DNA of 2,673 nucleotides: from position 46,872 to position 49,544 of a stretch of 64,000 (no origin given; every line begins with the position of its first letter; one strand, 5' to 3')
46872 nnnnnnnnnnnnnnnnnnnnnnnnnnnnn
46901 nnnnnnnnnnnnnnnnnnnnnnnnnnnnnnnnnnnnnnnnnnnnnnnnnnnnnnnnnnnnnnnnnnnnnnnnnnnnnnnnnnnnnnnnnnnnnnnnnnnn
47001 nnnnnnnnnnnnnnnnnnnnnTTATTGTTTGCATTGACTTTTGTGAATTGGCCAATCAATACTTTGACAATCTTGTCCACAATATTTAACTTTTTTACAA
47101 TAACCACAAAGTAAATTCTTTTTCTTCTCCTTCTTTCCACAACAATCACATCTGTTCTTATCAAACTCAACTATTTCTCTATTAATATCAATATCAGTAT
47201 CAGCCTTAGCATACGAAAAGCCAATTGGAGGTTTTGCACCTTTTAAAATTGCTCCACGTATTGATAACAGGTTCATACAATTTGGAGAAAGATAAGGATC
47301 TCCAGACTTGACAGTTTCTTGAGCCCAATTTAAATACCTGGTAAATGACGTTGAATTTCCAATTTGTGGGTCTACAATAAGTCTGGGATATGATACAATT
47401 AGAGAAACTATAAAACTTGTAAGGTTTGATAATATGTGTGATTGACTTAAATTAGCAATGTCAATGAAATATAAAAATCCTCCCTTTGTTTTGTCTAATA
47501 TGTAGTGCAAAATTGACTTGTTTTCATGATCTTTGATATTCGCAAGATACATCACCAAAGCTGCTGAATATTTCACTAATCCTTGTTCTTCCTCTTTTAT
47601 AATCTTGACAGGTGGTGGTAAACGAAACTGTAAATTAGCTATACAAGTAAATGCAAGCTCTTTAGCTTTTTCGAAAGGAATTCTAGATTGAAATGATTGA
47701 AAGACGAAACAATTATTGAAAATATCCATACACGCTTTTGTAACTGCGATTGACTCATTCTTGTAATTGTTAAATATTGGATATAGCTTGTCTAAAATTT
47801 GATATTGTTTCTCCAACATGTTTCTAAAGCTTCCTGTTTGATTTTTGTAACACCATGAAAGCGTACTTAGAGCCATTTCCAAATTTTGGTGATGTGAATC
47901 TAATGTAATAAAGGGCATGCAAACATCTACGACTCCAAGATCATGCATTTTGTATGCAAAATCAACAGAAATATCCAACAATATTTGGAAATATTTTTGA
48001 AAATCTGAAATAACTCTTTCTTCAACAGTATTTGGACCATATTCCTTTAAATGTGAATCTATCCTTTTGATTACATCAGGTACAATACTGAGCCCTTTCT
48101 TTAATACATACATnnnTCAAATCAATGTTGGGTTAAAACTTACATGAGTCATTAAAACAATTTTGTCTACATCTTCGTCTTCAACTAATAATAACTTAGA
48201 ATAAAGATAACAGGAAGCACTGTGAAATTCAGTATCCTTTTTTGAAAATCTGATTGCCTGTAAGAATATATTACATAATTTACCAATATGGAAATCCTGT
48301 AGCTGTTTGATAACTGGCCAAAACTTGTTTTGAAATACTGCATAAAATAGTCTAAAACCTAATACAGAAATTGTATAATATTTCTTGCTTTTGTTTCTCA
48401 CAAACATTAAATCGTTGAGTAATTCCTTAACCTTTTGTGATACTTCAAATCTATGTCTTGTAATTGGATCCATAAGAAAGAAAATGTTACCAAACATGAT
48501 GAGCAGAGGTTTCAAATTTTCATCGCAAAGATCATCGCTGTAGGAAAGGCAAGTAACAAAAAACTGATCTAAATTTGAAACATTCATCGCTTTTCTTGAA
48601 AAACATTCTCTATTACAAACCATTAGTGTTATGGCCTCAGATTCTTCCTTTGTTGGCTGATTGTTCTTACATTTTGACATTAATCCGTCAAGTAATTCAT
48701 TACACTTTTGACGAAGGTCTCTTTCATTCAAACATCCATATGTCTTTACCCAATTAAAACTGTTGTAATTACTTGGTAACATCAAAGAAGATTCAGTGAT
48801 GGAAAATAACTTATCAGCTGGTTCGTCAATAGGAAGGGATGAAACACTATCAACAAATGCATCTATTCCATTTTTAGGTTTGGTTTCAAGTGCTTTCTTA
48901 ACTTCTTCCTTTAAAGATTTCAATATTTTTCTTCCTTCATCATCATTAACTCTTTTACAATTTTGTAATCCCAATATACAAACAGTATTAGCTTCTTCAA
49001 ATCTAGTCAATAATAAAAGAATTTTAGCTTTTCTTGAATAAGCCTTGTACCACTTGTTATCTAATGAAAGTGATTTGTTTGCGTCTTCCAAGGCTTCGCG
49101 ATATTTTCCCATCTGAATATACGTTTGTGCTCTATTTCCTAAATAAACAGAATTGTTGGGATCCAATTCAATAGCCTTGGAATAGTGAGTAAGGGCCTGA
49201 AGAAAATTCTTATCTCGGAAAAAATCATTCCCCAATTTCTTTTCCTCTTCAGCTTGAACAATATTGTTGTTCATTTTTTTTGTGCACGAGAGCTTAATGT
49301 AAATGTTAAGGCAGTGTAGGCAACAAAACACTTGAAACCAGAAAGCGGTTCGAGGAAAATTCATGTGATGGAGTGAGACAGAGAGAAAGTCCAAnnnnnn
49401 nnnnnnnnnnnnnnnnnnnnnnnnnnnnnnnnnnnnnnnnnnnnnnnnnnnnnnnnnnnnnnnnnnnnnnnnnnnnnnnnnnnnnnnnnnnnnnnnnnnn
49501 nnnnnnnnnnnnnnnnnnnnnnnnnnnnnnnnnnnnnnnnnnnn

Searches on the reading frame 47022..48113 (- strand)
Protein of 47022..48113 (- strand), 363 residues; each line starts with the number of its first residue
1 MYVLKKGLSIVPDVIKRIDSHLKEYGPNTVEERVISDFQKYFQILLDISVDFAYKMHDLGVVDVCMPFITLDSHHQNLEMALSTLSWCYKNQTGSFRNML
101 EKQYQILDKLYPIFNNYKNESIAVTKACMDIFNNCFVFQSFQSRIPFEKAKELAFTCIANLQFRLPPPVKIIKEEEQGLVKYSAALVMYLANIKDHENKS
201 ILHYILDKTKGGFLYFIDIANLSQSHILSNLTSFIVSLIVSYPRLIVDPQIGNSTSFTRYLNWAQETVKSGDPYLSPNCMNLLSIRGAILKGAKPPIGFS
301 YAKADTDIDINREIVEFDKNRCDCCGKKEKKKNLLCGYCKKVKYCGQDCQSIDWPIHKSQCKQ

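Call 5: search_protein_families(library=pfam, proteins=[window:47022-48113:-], max_evalue=0.01)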
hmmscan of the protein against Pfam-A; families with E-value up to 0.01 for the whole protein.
window:47022-48113:- (363 aa): 1 family
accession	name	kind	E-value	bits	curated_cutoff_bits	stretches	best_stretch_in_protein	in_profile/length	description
PF01753.24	zf-MYND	-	2.5e-09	37.5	22.7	1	322-361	1-39/39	MYND finger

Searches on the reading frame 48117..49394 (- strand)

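Call 5: search_protein_families(library=pfam, proteins=[window:48117-49394:-], max_evalue=0.01)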
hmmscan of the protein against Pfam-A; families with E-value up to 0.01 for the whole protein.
window:48117-49394:- (425 aa): 12 families
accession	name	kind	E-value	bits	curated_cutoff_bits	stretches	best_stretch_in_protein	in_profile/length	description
PF00515.34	TPR_1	-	7.4e-13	48.2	27.8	2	85-112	4-31/34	Tetratricopeptide repeat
PF07719.23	TPR_2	-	8.3e-13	47.8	27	2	84-114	3-33/34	Tetratricopeptide repeat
PF13431.12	TPR_17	-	3.6e-09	36.6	24.4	1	71-103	2-34/34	Tetratricopeptide repeat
PF25575.1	TPR_BSK1_C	-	1.2e-08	35.2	42.2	1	40-119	34-114/118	Serine/threonine-protein kinase BSK1-like, TPR repeats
PF13424.12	TPR_12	-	2.8e-08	34.3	30.1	1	53-113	8-76/77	Tetratricopeptide repeat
PF13181.12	TPR_8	-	8.7e-08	32.2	25.7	1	85-113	4-32/34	Tetratricopeptide repeat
PF13414.12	TPR_11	-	1.1e-06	28.6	26.8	1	55-81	1-27/42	TPR repeat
PF14559.12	TPR_19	-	2.6e-06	28.1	25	1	60-102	3-45/68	Tetratricopeptide repeat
PF12895.13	ANAPC3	-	0.00061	20.4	27.2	1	66-136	7-76/82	Anaphase-promoting complex, cyclosome, subunit 3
PF13428.12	TPR_14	-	0.001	20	23.5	0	88-125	7-44/44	Tetratricopeptide repeat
PF17140.10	DUF5113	-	0.0019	18.7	27.1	1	87-140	13-66/161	Domain of unknown function (DUF5113)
PF25068.1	ARM_TT21_4th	-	0.0061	17.3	30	0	52-150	3-103/153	Tetratricopeptide repeat protein 21 forth ARM domain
